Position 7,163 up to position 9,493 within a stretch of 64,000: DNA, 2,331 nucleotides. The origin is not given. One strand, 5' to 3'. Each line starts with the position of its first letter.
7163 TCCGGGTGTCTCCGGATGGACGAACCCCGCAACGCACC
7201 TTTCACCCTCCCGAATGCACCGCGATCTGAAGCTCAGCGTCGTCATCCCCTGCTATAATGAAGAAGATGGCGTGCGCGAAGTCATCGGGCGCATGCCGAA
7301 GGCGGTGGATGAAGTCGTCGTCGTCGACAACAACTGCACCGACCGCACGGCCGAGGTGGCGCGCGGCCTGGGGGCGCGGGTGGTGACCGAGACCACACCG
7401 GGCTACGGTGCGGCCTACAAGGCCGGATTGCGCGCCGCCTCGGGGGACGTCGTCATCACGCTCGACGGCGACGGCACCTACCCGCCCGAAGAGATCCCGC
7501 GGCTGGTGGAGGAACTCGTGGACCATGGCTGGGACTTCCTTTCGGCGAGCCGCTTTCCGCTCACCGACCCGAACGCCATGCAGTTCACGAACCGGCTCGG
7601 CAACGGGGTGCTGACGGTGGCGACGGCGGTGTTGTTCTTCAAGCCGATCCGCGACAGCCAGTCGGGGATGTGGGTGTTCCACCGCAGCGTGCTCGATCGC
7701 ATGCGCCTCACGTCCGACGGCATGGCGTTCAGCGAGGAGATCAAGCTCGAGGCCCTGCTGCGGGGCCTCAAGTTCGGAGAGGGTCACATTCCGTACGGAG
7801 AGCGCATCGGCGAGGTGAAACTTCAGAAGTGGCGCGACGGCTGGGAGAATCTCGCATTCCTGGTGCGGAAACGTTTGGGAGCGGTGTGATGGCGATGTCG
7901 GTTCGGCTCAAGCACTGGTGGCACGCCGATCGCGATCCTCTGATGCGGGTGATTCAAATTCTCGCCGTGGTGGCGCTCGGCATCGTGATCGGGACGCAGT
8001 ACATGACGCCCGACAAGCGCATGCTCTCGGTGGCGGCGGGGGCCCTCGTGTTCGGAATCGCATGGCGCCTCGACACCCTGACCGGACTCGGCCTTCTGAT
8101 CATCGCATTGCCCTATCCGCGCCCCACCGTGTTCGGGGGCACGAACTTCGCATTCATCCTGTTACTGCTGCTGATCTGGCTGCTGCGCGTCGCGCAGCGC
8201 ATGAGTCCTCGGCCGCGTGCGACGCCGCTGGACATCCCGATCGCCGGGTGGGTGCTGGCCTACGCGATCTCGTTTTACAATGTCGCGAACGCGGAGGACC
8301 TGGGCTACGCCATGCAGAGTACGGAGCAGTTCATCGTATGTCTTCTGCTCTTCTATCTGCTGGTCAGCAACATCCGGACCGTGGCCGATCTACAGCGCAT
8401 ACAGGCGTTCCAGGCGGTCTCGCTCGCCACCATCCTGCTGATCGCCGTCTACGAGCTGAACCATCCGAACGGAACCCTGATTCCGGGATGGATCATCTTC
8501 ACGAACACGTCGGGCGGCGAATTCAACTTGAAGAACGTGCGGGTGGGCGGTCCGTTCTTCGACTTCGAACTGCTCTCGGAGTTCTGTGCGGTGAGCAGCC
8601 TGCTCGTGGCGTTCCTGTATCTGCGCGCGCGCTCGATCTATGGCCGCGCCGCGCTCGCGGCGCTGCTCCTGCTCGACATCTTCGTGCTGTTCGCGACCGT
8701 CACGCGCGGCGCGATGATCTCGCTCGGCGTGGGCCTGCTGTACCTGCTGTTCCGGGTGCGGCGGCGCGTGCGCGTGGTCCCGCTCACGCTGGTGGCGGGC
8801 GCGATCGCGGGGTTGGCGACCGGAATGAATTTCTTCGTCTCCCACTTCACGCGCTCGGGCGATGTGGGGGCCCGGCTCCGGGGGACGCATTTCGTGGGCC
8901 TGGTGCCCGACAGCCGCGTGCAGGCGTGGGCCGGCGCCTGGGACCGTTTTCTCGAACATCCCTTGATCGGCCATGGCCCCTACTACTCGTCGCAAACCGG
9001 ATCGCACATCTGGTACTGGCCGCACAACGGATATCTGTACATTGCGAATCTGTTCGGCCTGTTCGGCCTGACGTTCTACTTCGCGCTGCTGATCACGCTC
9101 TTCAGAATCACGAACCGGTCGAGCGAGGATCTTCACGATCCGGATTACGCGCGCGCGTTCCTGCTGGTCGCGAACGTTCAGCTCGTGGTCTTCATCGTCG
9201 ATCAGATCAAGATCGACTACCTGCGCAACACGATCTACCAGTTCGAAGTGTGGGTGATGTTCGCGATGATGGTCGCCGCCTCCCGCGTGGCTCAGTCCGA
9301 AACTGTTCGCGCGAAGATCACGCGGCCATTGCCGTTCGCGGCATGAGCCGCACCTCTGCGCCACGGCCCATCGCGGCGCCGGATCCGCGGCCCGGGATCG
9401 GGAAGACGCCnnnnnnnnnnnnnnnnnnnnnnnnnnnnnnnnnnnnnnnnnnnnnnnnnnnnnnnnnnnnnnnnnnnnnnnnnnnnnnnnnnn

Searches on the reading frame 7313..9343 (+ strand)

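Call 10: search_protein_families(library=pfam, proteins=[window:7313-9343:+], max_evalue=0.0001)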
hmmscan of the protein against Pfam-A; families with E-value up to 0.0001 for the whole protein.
window:7313-9343:+ (677 aa): 1 family
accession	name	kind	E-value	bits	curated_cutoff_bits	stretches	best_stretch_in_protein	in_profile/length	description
PF04932.20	Wzy_C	-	1.9e-14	54.1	31.7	1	451-590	2-149/149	O-Antigen ligase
